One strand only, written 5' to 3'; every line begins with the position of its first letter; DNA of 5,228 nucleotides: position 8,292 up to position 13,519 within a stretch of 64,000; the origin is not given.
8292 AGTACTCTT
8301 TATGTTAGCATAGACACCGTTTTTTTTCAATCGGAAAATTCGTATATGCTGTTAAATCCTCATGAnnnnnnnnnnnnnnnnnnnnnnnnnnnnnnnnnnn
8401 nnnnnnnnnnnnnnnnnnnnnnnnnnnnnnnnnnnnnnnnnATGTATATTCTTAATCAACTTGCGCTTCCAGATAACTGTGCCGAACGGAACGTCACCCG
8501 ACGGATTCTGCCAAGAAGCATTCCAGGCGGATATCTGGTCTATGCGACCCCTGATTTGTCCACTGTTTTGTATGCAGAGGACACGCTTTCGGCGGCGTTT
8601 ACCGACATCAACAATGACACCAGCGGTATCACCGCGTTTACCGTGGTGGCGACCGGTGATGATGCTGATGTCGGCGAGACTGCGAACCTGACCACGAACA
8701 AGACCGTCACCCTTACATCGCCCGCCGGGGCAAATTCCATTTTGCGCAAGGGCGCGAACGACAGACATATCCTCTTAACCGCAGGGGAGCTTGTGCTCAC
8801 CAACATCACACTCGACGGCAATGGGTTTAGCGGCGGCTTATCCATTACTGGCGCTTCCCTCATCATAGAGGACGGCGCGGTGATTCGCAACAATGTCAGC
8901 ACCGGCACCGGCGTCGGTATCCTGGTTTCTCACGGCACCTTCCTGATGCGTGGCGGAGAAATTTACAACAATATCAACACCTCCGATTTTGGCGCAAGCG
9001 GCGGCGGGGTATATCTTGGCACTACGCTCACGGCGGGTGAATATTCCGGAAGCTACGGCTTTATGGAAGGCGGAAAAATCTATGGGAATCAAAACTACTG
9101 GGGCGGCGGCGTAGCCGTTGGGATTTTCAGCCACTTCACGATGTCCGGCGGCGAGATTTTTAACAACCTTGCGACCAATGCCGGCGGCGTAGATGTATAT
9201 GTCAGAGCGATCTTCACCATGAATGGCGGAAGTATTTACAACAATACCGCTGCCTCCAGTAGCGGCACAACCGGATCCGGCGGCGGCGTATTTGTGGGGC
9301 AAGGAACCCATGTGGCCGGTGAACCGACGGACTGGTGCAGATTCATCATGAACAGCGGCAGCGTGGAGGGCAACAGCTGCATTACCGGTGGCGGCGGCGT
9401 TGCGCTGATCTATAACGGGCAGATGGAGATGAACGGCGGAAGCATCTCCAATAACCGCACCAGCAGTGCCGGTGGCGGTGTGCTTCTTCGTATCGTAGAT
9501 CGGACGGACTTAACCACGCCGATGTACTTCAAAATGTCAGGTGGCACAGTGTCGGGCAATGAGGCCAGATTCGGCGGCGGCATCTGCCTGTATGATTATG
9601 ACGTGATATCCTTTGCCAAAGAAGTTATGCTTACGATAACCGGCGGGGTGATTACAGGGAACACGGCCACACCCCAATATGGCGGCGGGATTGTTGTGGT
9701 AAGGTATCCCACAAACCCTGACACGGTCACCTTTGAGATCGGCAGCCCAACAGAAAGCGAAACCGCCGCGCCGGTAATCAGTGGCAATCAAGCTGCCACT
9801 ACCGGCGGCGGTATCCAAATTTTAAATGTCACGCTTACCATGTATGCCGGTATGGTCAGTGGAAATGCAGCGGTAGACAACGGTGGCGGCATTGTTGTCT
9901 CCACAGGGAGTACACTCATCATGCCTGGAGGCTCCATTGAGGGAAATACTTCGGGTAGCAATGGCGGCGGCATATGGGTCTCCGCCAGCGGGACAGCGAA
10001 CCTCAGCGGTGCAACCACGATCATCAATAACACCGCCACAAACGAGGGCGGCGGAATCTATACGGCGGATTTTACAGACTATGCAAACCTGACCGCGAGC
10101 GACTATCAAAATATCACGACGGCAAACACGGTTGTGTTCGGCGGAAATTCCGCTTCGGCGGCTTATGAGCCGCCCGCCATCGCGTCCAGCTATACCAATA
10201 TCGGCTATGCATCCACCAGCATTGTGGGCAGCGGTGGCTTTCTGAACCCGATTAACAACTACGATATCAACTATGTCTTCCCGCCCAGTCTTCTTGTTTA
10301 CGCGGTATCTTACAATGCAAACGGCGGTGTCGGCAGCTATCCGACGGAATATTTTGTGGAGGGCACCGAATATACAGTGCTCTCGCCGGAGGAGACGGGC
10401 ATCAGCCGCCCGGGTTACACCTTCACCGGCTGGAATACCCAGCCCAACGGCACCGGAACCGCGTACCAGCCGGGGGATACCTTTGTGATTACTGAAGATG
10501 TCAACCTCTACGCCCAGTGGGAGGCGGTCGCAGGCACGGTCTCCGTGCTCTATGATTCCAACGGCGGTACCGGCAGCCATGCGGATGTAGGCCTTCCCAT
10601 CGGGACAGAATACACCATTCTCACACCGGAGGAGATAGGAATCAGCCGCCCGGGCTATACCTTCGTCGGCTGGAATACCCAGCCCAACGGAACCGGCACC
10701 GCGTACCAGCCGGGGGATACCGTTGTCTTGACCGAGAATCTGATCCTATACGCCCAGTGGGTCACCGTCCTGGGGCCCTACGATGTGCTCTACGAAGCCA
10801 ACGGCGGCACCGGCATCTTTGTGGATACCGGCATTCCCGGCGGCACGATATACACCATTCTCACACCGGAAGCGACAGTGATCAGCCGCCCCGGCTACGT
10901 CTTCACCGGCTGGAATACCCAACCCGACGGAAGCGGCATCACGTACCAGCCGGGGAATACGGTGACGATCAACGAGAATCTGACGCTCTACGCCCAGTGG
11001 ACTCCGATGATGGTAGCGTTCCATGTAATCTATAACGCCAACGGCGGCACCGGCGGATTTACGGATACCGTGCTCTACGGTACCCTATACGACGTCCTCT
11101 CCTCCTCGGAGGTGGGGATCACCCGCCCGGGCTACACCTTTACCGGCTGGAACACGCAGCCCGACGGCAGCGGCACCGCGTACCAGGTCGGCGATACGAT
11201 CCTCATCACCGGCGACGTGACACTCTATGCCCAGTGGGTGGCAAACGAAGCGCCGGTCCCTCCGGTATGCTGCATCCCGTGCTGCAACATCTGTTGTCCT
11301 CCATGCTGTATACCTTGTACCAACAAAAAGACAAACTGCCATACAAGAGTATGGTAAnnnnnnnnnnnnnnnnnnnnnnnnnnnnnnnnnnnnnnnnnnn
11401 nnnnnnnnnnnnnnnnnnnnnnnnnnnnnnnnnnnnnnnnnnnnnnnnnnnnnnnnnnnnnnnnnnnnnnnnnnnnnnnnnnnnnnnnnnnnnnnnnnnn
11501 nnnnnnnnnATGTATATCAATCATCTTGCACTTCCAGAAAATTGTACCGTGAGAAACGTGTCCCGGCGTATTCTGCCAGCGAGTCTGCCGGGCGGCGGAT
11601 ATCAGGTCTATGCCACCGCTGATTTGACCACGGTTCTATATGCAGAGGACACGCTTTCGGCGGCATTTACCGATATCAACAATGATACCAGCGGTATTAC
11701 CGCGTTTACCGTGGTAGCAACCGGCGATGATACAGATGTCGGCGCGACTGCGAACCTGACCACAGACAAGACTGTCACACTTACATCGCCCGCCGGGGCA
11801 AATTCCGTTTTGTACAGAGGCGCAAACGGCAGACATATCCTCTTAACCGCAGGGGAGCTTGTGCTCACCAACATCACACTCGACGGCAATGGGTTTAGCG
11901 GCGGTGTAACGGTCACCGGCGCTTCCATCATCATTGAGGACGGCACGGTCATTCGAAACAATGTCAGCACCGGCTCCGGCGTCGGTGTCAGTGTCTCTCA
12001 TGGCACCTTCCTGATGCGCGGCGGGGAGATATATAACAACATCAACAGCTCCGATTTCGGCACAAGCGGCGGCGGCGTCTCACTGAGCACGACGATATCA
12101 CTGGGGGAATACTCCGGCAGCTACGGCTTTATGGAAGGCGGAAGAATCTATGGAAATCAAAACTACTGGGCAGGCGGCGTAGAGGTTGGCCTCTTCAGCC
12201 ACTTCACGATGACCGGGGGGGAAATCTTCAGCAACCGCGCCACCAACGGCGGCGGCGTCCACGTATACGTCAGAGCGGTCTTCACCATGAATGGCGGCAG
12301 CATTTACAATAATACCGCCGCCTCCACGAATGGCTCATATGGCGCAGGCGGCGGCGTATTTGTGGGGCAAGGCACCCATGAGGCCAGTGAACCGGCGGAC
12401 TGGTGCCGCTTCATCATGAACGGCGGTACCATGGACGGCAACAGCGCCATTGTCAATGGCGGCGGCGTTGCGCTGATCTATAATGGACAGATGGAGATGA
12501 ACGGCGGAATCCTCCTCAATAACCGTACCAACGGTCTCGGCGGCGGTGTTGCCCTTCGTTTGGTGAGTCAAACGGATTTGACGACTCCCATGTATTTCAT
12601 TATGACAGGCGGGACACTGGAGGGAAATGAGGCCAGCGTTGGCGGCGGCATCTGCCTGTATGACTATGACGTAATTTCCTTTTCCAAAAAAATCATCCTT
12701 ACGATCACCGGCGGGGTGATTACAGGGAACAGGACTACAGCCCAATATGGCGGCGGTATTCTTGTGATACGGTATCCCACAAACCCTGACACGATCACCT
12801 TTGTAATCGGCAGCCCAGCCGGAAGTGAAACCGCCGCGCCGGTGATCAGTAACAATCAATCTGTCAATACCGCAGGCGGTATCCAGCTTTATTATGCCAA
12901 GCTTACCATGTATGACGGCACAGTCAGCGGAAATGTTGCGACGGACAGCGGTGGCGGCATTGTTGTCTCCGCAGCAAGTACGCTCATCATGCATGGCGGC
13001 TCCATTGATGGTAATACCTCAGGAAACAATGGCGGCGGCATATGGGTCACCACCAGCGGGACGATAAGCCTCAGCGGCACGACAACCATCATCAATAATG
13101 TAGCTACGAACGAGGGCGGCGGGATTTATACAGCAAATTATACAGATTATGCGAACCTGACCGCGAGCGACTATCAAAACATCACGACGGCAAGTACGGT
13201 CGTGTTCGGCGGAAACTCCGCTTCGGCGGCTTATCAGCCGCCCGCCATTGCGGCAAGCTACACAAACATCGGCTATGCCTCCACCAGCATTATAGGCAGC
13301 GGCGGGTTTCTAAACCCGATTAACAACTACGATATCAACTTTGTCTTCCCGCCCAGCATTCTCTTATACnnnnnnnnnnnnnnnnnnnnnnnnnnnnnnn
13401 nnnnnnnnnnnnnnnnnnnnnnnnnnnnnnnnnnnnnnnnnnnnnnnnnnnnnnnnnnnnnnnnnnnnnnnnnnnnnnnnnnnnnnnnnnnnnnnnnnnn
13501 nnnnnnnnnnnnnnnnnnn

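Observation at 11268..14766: Shared CC[IV]PC cysteine module: C-terminal tails of both beta-helix paralogs and the N-terminus of the collagen-like protein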

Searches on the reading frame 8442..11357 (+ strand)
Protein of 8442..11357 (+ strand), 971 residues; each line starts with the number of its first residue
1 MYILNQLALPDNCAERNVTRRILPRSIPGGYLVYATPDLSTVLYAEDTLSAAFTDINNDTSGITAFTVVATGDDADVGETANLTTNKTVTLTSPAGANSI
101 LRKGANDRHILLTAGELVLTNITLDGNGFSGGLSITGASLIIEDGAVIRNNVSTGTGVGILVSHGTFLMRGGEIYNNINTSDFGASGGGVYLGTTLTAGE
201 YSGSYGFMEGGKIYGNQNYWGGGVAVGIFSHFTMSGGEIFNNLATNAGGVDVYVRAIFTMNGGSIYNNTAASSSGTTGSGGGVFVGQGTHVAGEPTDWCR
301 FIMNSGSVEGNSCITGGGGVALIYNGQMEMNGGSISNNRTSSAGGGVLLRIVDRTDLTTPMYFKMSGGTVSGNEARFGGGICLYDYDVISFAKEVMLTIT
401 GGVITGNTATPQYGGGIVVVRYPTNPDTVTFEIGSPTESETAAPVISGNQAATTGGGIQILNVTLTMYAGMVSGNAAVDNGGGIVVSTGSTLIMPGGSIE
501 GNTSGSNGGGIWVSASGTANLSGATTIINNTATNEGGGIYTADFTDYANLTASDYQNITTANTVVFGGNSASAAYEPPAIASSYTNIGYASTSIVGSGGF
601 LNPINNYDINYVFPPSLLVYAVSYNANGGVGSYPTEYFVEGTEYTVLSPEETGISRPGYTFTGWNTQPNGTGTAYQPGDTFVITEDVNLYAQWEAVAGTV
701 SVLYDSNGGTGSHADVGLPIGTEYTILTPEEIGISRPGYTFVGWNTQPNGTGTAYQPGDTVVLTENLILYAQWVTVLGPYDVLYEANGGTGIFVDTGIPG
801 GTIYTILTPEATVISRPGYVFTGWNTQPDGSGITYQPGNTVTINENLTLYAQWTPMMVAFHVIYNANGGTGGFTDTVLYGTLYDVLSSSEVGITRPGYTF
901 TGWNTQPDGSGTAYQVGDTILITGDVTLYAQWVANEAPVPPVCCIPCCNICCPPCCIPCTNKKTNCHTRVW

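Call 4: search_protein_families(library=pfam, proteins=[window:8442-11357:+], max_evalue=0.01)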
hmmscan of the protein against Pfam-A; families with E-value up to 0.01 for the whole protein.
window:8442-11357:+ (971 aa): 3 families
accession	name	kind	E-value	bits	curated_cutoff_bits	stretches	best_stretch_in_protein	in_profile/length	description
PF09479.16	Flg_new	-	9.7e-54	179.8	27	4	860-931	1-65/65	Listeria-Bacteroides repeat domain (List_Bact_rpt)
PF18998.6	Flg_new_2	-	0.00048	20.5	23.6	1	620-696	1-72/73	Divergent InlB B-repeat domain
PF01016.24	Ribosomal_L27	-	0.0042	17.5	20.5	0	832-853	41-62/79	Ribosomal L27 protein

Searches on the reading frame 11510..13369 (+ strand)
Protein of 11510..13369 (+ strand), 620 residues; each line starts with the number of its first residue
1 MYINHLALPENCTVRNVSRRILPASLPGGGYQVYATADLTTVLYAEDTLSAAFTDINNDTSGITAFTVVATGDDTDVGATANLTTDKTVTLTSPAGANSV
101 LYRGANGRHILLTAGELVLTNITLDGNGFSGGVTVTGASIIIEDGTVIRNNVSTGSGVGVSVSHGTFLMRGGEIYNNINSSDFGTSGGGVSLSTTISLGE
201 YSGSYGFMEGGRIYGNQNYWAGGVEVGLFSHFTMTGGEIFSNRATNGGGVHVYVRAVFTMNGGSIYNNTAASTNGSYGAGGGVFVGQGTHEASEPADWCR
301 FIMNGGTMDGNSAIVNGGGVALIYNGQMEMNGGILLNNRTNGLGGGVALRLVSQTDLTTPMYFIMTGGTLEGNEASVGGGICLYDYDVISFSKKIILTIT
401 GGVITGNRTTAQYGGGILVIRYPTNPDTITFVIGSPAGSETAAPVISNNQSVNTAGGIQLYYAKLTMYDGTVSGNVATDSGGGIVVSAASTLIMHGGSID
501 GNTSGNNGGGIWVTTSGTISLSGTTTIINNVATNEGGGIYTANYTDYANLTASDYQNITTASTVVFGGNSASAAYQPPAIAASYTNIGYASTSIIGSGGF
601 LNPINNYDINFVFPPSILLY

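Call 72: search_solved_structures(query=window:11510-13369:+, max_evalue=0.01)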
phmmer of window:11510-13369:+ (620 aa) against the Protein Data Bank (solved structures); distinct sequences matched with E-value up to 0.01: 0.

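Call 84: predict_structure(alignment_id=A5)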
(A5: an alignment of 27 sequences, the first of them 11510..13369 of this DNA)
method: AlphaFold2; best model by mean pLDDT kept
length: 620 residues; sequences in the alignment: 27
mean_pLDDT: 89.0   pTM: 0.90
mean pLDDT of the five models: 89.0, 87.7, 87.2, 86.4, 86.0
residues with pLDDT >= 90: 446; 70-90: 106; 50-70: 42; < 50: 26
segments of 3 or more residues with pLDDT < 50: 1-9, 11-27
pLDDT, mean of each block of 10 residues (from residue 1): 39 40 52 82 91 95 93 92 96 94 94 97 96 96 98 87 97 94 78 83 94 95 94 98 95 95 98 91 86 77 98 95 93 98 94 68 96 97 74 83 98 92 72 86 94 96 94 97 94 97 97 95 97 95 78 92 97 88 94 90 93 64
secondary structure, 60 per line:
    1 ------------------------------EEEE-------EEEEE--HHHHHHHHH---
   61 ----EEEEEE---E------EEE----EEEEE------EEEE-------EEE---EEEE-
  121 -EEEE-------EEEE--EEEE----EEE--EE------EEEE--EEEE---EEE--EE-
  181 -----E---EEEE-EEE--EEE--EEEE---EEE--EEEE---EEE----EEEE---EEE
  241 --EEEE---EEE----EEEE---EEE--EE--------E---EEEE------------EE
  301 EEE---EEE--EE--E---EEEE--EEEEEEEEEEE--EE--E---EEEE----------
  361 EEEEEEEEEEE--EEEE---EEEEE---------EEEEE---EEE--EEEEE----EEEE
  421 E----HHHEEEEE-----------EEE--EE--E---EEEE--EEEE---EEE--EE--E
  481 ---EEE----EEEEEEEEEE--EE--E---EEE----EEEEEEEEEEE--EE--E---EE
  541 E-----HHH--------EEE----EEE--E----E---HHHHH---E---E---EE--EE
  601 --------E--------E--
elements in order: E31-34 E42-46 H49-57 E65-70 E81-83 E88-92 E99-102 E110-112 E116-119 E122-125 E133-136 E139-142 E147-149 E160-163 E166-169 E173-175 E190-193 E195-197 E200-202 E205-208 E212-214 E217-220 E224-226 E231-234 E238-240 E243-246 E250-252 E257-260 E264-266 E283-286 E299-303 E307-309 E320-323 E326-336 E347-350 E361-371 E374-377 E381-385 E395-399 E403-405 E408-412 E417-421 E429-433 E445-447 E458-461 E464-467 E471-473 E484-486 E491-500 E511-513 E518-528 E539-541 E558-560 E565-567 H579-583

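Call 87: fold_search(model_id=the predicted structure, library=pdb)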
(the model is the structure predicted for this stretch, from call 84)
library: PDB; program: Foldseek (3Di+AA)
matches with E <= 10: 163; with E <= 0.001: 0
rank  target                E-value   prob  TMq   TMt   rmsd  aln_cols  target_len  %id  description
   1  8yk2_A                7.4e-03  0.66  0.25  0.24  17.9       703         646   10  Blood group B alpha-1,3-galactosidase AgaBb from Bifidobacterium bifidum, construct T7-tag_24-700 (released 2024-07-10)
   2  8egr_A                8.1e-03  0.99  0.37  0.38  10.4       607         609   11  Upper tail structure of Staphylococcus phage Andhra (released 2022-12-14)
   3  9cdv_A                9.8e-03  0.95  0.23  0.29  10.9       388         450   12  Crystal Structure of Rhombotarget A (released 2025-07-02)
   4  8bwk_D                1.0e-02  0.54  0.21  0.19  23.2       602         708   12  Metagenomic derived PL6 alginate lyase (released 2023-12-20)
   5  9cdu_A                1.6e-02  0.92  0.23  0.29  10.9       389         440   12  Crystal Structure of Rhombotarget A-peptide Complex (released 2025-07-02)
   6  9cdv_B                2.0e-02  0.91  0.23  0.29  11.2       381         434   12  Crystal Structure of Rhombotarget A (released 2025-07-02)
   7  9cdu_C                2.3e-02  0.98  0.27  0.37  10.0       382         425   13  Crystal Structure of Rhombotarget A-peptide Complex (released 2025-07-02)
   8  8yk1_A                3.4e-02  0.54  0.26  0.21  16.9       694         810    9  Blood group B alpha-1,3-galactosidase AgaBb from Bifidobacterium bifidum, construct 23-844 (released 2024-07-10)
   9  8bwk_C                7.4e-02  0.20  0.21  0.19  24.1       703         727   11  Metagenomic derived PL6 alginate lyase (released 2023-12-20)
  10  6e0v_A                8.5e-02  0.33  0.23  0.23  13.8       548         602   12  Apo crystal structure of the colanidase tailspike protein gp150 of Phage Phi92 (released 2019-07-17)
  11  8cpk_A                1.0e-01  0.25  0.19  0.27  14.6       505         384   11  Crystal structure of EtpA secretion domain from Enterotoxigenic Escherichia coli (released 2024-01-10)
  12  8bwk_A                1.1e-01  0.20  0.22  0.20  24.0       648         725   11  Metagenomic derived PL6 alginate lyase (released 2023-12-20)
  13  8bwk_B                1.2e-01  0.16  0.21  0.19  23.6       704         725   11  Metagenomic derived PL6 alginate lyase (released 2023-12-20)
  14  8yk2_B                1.3e-01  0.30  0.26  0.25  18.0       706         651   10  Blood group B alpha-1,3-galactosidase AgaBb from Bifidobacterium bifidum, construct T7-tag_24-700 (released 2024-07-10)
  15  8yk3_B                1.4e-01  0.13  0.18  0.18  18.8       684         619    9  Blood group B alpha-1,3-galactosidase AgaBb from Bifidobacterium bifidum, construct T7-tag_24-673 (released 2024-07-10)
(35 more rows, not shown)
